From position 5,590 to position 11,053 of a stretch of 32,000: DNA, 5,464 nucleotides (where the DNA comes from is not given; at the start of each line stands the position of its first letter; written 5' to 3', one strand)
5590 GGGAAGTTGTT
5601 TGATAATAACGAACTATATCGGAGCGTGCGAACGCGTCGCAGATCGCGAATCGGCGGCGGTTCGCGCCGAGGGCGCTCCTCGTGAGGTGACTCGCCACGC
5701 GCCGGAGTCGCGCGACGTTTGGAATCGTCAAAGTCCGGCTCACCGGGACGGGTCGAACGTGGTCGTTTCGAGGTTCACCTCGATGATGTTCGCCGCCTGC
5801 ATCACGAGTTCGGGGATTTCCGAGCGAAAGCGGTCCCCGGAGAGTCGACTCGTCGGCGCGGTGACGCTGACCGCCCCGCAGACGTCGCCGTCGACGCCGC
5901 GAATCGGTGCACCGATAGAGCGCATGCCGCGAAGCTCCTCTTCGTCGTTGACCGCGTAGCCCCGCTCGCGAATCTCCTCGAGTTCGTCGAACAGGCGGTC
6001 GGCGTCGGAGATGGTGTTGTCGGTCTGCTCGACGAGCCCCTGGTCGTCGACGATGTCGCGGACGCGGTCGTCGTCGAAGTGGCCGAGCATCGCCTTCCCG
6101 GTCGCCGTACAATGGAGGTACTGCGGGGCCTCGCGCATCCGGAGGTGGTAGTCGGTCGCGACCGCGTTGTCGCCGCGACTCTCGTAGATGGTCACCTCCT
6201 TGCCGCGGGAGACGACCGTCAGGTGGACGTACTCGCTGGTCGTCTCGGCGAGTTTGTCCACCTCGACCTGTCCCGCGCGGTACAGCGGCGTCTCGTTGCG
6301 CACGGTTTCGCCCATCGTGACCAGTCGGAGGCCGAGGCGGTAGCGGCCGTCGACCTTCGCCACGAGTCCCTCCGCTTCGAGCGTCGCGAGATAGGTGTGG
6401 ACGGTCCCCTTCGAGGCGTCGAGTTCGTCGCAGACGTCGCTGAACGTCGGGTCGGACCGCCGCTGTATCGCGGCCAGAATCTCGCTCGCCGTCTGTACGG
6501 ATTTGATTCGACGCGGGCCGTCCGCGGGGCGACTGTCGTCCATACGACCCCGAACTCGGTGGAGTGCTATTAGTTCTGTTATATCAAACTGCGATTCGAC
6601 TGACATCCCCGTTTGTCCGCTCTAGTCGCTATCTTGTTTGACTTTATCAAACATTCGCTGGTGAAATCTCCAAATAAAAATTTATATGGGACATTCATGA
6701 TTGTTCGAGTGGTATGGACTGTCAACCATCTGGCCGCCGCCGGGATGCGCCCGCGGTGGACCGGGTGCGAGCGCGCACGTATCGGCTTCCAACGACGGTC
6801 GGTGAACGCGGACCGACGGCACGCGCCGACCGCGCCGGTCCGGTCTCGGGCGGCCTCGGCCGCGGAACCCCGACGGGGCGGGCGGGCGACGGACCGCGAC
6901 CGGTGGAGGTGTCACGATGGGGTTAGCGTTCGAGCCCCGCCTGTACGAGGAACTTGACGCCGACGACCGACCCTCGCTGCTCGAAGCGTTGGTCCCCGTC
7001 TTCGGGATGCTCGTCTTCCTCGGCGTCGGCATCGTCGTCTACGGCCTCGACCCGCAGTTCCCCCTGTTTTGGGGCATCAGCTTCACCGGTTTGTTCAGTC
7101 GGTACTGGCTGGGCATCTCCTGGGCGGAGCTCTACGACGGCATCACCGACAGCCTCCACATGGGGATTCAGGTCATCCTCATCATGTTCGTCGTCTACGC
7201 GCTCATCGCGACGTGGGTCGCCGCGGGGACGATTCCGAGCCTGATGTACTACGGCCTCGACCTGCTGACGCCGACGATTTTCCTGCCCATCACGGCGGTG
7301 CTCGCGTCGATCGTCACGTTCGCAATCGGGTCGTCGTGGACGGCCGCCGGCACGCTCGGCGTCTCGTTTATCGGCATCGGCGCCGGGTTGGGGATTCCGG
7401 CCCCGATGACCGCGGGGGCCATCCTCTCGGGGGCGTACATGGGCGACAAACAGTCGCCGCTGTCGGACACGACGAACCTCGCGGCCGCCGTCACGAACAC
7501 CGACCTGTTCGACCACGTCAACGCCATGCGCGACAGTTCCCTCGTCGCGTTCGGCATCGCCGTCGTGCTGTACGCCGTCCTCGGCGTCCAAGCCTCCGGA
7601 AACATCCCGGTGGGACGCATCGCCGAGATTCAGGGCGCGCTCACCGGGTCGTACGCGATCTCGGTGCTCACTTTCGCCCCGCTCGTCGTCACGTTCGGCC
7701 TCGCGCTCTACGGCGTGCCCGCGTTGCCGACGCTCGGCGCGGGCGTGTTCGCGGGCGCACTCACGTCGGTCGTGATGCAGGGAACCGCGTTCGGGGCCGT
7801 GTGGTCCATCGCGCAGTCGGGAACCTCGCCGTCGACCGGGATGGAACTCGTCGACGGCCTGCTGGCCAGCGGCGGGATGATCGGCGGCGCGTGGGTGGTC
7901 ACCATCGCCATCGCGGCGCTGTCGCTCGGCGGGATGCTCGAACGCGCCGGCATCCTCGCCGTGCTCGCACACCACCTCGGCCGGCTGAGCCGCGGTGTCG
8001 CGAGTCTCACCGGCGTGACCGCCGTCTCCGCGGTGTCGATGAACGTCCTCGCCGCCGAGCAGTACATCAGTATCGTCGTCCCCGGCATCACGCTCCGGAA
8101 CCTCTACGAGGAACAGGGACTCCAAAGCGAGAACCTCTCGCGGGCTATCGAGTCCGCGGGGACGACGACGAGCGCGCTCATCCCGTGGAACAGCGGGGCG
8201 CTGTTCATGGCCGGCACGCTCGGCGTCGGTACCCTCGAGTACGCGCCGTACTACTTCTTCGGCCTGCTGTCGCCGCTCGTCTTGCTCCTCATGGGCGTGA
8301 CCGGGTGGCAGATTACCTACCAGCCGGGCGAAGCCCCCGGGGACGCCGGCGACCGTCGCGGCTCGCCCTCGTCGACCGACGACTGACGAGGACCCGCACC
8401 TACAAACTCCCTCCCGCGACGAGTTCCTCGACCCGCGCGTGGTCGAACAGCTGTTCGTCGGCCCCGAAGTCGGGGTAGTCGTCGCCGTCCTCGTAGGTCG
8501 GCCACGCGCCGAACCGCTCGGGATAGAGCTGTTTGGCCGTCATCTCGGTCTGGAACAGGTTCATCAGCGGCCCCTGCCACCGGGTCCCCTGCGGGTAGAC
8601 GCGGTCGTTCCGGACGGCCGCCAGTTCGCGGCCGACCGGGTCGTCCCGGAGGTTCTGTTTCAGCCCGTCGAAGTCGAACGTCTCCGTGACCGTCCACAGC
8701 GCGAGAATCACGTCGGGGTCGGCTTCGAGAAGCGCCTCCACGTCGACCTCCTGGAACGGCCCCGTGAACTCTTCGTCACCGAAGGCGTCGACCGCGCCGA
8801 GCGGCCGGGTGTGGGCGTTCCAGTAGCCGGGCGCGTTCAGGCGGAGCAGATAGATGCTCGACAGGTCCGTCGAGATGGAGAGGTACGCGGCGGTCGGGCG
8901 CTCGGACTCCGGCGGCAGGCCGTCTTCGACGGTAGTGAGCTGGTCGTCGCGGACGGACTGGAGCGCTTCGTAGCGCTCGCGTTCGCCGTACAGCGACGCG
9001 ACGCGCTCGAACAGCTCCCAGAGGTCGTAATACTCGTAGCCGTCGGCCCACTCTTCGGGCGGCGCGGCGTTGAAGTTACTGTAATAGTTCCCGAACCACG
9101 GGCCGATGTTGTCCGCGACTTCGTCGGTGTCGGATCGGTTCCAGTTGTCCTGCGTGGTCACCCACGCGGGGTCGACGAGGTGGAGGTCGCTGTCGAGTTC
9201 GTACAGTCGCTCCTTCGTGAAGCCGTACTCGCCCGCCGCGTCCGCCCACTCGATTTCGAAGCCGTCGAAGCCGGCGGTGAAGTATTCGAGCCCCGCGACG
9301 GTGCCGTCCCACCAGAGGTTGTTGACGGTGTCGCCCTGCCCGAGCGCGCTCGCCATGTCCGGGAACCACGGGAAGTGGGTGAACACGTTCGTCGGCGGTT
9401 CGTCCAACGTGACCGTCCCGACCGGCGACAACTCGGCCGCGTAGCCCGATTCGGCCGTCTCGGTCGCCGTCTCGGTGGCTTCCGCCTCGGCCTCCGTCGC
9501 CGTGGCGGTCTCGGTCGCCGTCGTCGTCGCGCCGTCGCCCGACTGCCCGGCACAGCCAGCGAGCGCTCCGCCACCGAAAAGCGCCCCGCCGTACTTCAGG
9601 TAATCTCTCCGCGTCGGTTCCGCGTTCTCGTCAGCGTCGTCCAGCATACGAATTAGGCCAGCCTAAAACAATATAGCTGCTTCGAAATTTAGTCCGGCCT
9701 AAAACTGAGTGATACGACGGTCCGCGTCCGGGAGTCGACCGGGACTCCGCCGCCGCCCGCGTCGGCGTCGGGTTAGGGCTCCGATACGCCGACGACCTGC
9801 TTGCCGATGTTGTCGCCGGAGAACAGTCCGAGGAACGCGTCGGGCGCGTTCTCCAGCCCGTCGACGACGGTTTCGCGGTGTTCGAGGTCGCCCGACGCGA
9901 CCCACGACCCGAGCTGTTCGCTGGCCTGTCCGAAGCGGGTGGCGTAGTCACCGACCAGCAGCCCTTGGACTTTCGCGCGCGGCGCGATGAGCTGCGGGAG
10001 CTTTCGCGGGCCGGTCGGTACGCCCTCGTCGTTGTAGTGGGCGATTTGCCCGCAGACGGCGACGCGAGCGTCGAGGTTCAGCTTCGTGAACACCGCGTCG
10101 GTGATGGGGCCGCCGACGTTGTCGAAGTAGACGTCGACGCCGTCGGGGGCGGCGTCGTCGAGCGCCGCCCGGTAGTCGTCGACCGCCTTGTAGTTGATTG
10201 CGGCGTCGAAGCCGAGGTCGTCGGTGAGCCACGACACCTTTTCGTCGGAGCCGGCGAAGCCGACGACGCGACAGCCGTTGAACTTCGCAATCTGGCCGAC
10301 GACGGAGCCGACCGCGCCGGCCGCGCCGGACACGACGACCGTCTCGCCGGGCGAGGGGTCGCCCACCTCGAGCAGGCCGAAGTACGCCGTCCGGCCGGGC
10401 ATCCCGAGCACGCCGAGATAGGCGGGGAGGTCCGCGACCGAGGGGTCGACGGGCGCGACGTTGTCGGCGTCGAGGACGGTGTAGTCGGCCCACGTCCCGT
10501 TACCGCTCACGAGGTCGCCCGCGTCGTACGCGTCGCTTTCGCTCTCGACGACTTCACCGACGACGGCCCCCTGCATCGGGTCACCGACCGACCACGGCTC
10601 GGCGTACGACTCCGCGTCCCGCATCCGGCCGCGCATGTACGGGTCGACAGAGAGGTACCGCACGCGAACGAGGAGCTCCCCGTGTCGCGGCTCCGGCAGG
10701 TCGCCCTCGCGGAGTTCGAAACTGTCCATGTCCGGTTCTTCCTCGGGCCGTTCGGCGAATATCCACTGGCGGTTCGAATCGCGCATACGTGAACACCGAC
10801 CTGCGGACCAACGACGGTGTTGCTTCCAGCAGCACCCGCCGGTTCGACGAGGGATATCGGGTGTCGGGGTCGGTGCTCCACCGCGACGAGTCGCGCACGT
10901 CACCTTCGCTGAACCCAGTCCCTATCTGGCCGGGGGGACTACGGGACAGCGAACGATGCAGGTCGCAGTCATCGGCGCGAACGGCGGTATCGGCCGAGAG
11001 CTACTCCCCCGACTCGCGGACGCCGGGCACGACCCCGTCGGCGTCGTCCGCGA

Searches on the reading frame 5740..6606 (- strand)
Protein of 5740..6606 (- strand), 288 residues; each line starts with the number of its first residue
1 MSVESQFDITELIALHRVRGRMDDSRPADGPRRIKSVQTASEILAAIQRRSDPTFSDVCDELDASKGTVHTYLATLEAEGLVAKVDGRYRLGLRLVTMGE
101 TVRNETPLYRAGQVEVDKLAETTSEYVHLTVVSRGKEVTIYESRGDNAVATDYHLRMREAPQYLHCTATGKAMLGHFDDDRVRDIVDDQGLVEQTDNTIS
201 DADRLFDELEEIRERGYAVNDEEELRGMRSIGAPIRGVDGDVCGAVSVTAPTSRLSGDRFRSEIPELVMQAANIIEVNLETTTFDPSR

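Call 6: search_protein_families(library=pfam, proteins=[window:5740-6606:-], max_evalue=0.001)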
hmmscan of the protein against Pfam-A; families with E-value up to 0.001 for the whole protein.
window:5740-6606:- (288 aa): 7 families
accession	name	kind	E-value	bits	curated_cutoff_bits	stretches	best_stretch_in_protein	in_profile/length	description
PF01614.24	IclR_C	-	4.7e-32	111.4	24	1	107-275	8-172/174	Bacterial transcriptional regulator IclR C-terminal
PF09339.16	HTH_IclR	-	2.5e-08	34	22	1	37-84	2-50/52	IclR helix-turn-helix domain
PF12802.13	MarR_2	-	5e-07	30.2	27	1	40-85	7-53/61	MarR family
PF01022.26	HTH_5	-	1.1e-06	28.8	22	1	39-84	3-47/47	Bacterial regulatory protein, arsR family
PF25213.1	HVO_A0261_N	-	1.2e-06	28.7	35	1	41-91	14-63/86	HVO_A0261 N-terminal domain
PF13412.12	HTH_24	-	2.8e-06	27.2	21.9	1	42-82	7-47/48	Winged helix-turn-helix DNA-binding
PF24270.1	HTH_Cmi2_C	-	0.00051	20.7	27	0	39-89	76-125/125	Cmi2, C-terminal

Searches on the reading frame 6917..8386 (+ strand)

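Call 6: search_protein_families(library=pfam, proteins=[window:6917-8386:+], max_evalue=0.001)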
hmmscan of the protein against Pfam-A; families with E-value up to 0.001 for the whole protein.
window:6917-8386:+ (489 aa): 1 family
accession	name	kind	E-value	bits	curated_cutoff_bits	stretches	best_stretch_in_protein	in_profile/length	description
PF03553.21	Na_H_antiporter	-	5.5e-58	197.1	23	1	172-464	1-303/303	Na+/H+ antiporter family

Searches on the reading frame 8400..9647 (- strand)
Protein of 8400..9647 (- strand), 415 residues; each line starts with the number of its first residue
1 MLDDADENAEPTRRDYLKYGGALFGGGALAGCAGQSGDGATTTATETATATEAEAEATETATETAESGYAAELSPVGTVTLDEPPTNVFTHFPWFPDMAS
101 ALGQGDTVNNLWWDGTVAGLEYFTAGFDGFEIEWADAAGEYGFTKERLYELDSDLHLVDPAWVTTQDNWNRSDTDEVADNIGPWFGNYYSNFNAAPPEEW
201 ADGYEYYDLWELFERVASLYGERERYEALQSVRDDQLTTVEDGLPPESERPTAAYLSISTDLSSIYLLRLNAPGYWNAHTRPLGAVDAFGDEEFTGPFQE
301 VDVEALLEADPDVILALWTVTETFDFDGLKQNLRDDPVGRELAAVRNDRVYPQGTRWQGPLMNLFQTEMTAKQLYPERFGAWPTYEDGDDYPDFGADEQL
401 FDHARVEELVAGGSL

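Call 6: search_protein_families(library=pfam, proteins=[window:8400-9647:-], max_evalue=0.001)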
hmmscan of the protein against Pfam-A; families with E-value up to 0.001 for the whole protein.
window:8400-9647:- (415 aa): 1 family
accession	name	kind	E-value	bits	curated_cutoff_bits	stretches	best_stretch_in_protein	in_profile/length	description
PF01497.23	Peripla_BP_2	-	4.2e-11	43.2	27.5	1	146-351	52-229/235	Periplasmic binding protein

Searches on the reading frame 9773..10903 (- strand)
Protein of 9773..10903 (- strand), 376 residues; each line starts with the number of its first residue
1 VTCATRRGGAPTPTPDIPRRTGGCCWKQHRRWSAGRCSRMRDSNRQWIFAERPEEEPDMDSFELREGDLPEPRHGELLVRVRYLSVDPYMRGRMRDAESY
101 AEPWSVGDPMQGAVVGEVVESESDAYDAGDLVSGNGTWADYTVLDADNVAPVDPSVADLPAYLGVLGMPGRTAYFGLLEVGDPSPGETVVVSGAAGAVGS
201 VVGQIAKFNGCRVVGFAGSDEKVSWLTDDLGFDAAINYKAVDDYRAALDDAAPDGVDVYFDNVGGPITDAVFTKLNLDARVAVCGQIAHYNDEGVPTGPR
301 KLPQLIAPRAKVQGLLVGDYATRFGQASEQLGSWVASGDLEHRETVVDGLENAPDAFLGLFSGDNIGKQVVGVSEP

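Call 6: search_protein_families(library=pfam, proteins=[window:9773-10903:-], max_evalue=0.001)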
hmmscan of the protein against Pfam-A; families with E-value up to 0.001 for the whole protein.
window:9773-10903:- (376 aa): 3 families
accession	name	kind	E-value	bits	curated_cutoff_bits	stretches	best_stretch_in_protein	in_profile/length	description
PF16884.10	ADH_N_2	-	3.6e-40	136.7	31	1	45-152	1-108/108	N-terminal domain of oxidoreductase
PF00107.32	ADH_zinc_N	-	8.7e-19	68.2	31.8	1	197-327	1-123/129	Zinc-binding dehydrogenase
PF13602.12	ADH_zinc_N_2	-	3.2e-10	41.5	27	1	230-371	1-134/134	Zinc-binding dehydrogenase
